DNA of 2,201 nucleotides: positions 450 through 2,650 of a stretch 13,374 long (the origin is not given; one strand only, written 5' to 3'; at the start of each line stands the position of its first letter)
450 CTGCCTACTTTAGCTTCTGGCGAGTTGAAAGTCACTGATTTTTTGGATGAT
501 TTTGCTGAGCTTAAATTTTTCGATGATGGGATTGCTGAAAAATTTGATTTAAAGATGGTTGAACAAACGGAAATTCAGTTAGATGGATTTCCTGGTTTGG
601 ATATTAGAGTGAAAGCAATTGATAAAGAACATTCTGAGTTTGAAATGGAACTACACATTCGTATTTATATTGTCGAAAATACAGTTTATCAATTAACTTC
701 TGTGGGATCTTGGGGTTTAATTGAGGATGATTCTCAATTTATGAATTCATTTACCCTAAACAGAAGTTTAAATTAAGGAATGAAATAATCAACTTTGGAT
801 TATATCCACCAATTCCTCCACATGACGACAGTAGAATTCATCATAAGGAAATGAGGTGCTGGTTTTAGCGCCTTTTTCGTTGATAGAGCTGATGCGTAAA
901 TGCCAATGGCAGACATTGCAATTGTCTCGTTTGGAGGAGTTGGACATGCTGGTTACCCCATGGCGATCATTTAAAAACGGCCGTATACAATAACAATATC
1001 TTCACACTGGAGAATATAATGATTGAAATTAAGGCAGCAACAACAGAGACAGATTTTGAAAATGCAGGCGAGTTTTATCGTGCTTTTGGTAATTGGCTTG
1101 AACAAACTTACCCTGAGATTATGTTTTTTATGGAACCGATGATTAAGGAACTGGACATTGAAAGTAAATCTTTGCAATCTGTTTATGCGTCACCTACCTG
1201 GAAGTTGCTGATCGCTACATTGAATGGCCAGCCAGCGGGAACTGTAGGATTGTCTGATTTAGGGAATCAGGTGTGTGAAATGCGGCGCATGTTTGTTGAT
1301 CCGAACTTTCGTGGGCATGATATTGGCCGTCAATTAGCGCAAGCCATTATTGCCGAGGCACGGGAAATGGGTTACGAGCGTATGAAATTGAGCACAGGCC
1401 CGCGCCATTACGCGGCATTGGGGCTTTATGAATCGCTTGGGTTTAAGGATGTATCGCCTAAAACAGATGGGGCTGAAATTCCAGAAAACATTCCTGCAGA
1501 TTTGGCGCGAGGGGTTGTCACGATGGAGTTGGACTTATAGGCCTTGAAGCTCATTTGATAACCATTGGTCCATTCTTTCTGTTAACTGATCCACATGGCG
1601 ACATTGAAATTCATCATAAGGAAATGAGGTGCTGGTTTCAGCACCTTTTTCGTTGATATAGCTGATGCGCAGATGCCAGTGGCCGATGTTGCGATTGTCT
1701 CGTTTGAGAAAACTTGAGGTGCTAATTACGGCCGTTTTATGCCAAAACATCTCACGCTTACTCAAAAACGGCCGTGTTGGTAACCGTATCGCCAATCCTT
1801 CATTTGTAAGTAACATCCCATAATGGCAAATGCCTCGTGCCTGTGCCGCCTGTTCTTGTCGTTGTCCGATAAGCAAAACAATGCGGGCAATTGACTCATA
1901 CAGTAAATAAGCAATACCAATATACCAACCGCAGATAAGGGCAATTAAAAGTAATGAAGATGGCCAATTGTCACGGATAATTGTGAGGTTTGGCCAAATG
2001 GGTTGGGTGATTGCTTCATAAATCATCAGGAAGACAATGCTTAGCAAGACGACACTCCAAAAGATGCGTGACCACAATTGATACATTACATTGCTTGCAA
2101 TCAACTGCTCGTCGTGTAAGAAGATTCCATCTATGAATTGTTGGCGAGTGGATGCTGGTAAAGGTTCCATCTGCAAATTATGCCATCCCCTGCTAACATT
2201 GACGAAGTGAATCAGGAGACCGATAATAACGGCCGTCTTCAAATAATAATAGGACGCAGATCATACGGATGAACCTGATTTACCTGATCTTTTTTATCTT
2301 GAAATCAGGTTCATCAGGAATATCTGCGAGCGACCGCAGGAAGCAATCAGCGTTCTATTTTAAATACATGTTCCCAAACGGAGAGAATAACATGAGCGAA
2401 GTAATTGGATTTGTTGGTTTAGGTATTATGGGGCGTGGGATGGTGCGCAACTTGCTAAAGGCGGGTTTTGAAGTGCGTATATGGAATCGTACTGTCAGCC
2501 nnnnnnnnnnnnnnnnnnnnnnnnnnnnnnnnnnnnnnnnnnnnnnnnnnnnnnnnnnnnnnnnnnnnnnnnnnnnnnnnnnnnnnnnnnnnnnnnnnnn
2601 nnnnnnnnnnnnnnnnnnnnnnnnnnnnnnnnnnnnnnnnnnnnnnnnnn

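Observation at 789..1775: GNAT gene bracketed by a ~150-bp imperfect direct repeat that is a still-in-frame remnant of a paralogous membrane-protein gene; both copies end at the palindrome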

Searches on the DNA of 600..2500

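Call 66: search_rna_families(source=window, start=600, end=2500, threshold=evalue, max_evalue=1)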
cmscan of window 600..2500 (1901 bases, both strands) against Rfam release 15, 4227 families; matches with E-value up to 1: 3.
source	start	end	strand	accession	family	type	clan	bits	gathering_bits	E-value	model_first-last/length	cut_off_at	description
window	1585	1651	+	RF02057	STnc40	Gene; sRNA;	-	23.5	45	0.35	1-70/70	no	Salmonella enterica sRNA STnc40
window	2260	2318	+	RF00727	bantam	Gene; miRNA;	CL00091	23.1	61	0.2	1-82/82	no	bantam microRNA precursor family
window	779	901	+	RF02060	STnc410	Gene; sRNA;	-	17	50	0.99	1-158/158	no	Enterobacterial sRNA STnc410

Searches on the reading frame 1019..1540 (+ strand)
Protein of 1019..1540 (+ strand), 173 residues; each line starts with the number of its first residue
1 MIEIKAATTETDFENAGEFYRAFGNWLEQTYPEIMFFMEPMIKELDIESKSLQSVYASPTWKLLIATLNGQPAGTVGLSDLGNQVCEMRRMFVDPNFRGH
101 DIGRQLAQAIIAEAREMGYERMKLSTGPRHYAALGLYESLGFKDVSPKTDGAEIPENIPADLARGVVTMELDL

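Call 10: search_protein_families(library=pfam, proteins=[window:1019-1540:+], max_evalue=0.01)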
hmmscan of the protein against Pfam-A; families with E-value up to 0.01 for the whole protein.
window:1019-1540:+ (173 aa): 8 families
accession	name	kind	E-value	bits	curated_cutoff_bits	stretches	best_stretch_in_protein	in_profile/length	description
PF00583.31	Acetyltransf_1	-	8.7e-18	65.1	20.7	1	60-142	33-116/116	Acetyltransferase (GNAT) family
PF13508.13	Acetyltransf_7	-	3.9e-15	56.4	27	1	62-143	4-83/84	Acetyltransferase (GNAT) domain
PF13673.13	Acetyltransf_10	-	4.9e-13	49.6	23.6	1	47-150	17-115/128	Acetyltransferase (GNAT) domain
PF08445.16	FR47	-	3e-06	27.6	22.1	1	83-144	19-79/86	FR47-like protein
PF14542.12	Acetyltransf_CG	-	3.5e-06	27.5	30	1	70-119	9-58/80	GCN5-related N-acetyl-transferase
PF13480.13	Acetyltransf_6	-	5.9e-06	26.9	22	1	8-131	23-141/143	Acetyltransferase (GNAT) domain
PF13302.13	Acetyltransf_3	-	9.2e-06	26.8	25.4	1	42-143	31-138/138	Acetyltransferase (GNAT) domain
PF21926.2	FeeM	-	0.00083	19.6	27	1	80-150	75-144/158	N-acyl amino acid synthase FeeM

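Call 13: find_encoding_contigs(protein=window:1019-1540:+, flank=10000)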
Protein window:1019-1540:+ (173 aa): no gene with exactly this product is on record in the collection.

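Call 45: find_homologous_proteins(query=window:1019-1540:+, max_evalue=1e-10)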
Query window:1019-1540:+ (173 aa): 9 proteins with E <= 1e-10 among 105 candidates.
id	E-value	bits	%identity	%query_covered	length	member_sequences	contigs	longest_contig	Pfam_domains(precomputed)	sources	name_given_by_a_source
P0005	1.9e-110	384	100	100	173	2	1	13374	PF13673.14,PF13480.14,PF13302.14,PF13508.14,PF08445.17,PF14542.13,PF00583.32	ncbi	-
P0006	5.3e-48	181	53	100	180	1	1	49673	PF13673.14,PF13508.14,PF14542.13,PF00583.32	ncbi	-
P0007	3.7e-22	97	57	55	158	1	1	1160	PF13673.14,PF13508.14,PF08445.17,PF14542.13,PF00583.32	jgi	jgi:putative acetyltransferase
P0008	8.0e-18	83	49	57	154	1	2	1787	PF13673.14,PF13508.14,PF08445.17,PF00583.32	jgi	jgi:putative acetyltransferase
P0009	1.1e-17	82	49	57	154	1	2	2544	PF13673.14,PF13508.14,PF08445.17,PF00583.32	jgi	jgi:putative acetyltransferase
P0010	1.9e-17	82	49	57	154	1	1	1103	PF13673.14,PF13508.14,PF08445.17,PF00583.32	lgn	-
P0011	2.9e-17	81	47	57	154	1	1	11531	PF13673.14,PF13508.14,PF08445.17,PF00583.32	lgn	-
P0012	2.1e-15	75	48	57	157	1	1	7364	PF13673.14,PF13508.14,PF08445.17,PF00583.32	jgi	jgi:putative acetyltransferase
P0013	1.8e-14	72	54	48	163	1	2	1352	PF13673.14,PF13508.14,PF08445.17,PF00583.32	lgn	-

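Call 47: find_encoding_contigs(protein=P0006, flank=5000)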
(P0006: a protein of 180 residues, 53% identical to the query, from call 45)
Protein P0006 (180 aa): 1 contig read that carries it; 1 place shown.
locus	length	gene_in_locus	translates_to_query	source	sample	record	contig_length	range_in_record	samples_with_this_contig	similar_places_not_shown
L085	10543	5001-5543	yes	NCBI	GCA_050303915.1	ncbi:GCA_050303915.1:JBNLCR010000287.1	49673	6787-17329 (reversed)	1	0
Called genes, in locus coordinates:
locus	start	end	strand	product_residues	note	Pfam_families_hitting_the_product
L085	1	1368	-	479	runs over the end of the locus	PF00171:Aldedh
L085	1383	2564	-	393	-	PF01494:FAD_binding_3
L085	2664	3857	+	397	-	PF02515:CoA_transf_3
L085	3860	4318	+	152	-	PF03479:PCC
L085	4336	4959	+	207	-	PF00857:Isochorismatase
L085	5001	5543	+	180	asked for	PF00583:Acetyltransf_1, PF13673:Acetyltransf_10, PF13508:Acetyltransf_7, PF14542:Acetyltransf_CG (weak)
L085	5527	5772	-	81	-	PF09855:Zn_ribbon_13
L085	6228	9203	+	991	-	PF00069:Pkinase, PF03109:ABC1 (faint), PF07714:PK_Tyr_Ser-Thr, PF01636:APH (faint)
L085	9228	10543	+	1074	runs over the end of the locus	PF25873:WHD_MalT, PF00515:TPR_1 (faint), PF07719:TPR_2 (faint), PF13424:TPR_12 (weak), PF17874:TPR_MalT (faint), PF03704:BTAD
